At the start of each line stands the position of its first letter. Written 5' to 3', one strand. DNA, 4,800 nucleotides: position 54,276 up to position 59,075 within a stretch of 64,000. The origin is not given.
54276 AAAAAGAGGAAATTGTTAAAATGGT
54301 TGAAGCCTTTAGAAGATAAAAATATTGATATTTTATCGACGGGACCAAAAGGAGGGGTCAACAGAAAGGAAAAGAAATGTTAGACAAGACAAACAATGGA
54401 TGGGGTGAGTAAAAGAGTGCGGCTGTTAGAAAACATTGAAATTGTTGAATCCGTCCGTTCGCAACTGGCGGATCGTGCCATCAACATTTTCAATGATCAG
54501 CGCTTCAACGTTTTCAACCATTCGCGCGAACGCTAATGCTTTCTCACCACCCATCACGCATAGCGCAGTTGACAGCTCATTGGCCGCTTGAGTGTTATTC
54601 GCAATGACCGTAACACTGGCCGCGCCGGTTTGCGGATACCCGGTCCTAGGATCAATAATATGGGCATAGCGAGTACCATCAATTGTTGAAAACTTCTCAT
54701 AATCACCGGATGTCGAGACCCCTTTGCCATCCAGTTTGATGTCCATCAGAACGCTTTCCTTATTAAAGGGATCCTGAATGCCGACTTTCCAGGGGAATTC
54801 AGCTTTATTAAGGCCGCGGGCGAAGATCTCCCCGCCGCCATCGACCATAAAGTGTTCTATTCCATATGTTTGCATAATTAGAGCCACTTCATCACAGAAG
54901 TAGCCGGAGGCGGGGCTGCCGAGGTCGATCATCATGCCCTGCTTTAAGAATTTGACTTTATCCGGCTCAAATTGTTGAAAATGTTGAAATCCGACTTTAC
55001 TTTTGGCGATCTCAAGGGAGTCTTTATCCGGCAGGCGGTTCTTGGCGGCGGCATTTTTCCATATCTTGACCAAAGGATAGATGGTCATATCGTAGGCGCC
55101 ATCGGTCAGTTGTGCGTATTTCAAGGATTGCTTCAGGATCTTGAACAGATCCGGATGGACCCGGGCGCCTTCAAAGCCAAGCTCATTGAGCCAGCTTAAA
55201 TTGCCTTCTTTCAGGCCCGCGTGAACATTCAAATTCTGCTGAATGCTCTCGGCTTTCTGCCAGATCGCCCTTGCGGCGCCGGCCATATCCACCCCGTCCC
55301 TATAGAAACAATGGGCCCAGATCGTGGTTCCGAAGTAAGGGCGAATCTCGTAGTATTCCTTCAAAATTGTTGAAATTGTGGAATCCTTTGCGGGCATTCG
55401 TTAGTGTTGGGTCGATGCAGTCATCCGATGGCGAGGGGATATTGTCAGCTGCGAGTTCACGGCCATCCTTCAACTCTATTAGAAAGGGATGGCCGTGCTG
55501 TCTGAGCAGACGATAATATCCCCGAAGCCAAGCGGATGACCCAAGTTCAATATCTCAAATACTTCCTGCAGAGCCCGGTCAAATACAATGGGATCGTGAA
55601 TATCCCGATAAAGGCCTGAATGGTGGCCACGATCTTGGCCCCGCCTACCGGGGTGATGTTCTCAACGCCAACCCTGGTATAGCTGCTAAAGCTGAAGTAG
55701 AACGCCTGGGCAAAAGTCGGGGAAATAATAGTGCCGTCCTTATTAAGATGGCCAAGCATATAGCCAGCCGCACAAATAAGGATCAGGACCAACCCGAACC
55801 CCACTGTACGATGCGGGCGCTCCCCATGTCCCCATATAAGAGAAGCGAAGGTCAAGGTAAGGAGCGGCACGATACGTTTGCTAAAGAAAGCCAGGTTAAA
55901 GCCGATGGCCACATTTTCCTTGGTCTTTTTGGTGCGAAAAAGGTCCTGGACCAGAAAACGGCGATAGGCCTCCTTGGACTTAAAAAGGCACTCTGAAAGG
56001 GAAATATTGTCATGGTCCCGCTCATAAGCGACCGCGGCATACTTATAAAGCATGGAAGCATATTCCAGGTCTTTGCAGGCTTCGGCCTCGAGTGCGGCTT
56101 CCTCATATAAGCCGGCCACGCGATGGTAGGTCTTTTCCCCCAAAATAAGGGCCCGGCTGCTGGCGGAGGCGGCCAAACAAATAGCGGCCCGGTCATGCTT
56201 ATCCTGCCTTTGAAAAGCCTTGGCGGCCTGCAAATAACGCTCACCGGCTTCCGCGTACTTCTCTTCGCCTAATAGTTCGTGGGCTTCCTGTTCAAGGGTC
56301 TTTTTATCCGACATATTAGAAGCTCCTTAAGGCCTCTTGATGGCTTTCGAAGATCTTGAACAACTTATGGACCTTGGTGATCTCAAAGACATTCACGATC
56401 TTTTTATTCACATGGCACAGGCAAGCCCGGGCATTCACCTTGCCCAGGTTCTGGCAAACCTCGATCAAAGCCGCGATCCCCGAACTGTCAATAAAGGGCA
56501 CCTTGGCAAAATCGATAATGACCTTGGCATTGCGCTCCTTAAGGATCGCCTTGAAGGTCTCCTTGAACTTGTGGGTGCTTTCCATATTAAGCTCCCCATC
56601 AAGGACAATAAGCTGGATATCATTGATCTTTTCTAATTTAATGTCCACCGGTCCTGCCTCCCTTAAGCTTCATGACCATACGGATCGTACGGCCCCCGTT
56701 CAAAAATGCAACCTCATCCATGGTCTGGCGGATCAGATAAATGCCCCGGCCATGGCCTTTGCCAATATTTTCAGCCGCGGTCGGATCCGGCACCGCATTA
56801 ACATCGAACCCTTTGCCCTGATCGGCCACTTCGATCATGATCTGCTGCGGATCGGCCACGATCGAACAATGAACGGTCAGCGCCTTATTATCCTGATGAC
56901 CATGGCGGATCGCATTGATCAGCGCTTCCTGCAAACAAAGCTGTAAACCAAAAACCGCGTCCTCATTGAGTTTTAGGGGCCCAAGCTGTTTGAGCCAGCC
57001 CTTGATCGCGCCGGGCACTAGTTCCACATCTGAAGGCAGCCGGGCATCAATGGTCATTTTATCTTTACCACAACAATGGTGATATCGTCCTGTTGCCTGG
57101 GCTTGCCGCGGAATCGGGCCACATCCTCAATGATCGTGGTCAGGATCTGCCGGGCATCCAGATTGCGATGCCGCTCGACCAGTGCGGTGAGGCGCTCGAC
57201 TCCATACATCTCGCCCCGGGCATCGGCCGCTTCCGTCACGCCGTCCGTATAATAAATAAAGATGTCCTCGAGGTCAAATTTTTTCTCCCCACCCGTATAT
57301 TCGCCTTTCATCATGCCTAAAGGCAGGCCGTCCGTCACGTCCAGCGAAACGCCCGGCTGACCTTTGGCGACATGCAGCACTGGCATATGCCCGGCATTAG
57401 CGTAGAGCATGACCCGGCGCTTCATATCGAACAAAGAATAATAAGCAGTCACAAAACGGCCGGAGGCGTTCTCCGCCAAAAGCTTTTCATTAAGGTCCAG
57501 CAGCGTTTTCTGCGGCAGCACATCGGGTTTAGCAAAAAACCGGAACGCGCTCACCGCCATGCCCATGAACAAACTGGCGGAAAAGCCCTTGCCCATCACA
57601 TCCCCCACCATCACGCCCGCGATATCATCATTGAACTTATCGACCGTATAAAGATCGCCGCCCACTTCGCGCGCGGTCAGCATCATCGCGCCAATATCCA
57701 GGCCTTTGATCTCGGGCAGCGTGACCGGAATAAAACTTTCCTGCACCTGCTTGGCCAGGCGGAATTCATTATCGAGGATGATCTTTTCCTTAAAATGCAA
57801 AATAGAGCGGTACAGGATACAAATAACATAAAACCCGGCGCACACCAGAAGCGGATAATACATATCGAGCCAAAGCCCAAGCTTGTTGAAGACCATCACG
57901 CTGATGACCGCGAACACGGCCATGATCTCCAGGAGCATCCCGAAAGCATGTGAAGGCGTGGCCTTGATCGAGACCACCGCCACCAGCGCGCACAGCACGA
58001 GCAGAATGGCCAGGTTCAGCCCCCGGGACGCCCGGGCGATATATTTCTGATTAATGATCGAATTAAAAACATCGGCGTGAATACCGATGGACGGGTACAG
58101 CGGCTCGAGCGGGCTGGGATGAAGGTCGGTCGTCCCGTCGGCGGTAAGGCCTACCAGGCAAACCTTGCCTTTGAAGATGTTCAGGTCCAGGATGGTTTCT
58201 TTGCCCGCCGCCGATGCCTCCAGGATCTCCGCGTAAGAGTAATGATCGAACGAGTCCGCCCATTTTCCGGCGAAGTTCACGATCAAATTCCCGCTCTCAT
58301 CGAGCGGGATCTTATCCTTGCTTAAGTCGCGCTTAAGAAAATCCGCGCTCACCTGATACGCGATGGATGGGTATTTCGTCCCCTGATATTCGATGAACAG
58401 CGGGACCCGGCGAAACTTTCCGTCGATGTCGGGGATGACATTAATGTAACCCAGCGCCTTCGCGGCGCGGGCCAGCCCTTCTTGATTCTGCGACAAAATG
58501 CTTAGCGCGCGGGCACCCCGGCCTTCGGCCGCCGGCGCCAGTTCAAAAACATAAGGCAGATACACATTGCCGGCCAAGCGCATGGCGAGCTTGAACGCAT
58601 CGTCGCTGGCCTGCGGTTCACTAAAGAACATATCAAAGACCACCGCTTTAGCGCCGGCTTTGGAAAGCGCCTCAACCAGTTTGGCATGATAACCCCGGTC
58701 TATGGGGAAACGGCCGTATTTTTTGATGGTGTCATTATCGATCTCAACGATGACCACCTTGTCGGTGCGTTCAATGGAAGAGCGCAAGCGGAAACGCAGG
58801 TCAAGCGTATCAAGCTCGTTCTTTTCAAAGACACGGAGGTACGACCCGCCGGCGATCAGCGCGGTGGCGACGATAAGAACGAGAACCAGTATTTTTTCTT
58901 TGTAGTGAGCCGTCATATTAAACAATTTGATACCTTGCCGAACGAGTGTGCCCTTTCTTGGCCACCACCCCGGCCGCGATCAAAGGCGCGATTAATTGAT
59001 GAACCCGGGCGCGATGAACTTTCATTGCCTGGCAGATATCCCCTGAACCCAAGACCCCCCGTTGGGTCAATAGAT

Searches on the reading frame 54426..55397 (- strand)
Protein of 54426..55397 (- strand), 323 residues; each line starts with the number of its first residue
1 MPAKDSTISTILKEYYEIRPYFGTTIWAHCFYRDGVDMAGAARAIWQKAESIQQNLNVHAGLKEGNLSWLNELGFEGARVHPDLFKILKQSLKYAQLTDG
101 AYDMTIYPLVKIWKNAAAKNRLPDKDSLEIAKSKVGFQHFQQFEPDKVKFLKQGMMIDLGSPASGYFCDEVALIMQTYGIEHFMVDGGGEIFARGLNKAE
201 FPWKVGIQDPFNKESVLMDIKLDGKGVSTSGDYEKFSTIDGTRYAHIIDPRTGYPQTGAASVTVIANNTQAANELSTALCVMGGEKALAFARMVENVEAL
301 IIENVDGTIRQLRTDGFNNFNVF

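Call 12: search_protein_families(library=pfam, proteins=[window:54426-55397:-], max_evalue=0.001)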
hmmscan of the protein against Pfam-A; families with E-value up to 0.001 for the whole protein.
window:54426-55397:- (323 aa): 1 family
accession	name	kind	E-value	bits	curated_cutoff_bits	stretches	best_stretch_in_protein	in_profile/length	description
PF02424.20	ApbE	-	7.6e-69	232.6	25.6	1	24-301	3-266/266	ApbE family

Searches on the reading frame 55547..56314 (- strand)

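Call 12: search_protein_families(library=pfam, proteins=[window:55547-56314:-], max_evalue=0.001)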
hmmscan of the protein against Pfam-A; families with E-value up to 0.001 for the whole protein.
window:55547-56314:- (255 aa): 1 family
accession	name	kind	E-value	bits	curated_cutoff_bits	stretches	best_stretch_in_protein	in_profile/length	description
PF07885.22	Ion_trans_2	-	4e-08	33.5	22.5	1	176-248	5-73/79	Ion channel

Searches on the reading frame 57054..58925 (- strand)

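Call 12: search_protein_families(library=pfam, proteins=[window:57054-58925:-], max_evalue=0.001)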
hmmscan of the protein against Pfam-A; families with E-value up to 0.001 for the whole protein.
window:57054-58925:- (623 aa): 2 families
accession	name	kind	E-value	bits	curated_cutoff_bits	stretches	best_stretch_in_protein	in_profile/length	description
PF05226.16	CHASE2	-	3.4e-54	184.5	26.3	1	21-315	3-254/257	CHASE2 domain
PF07228.17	SpoIIE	-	7.8e-46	156.9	25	1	436-622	5-191/192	Stage II sporulation protein E (SpoIIE)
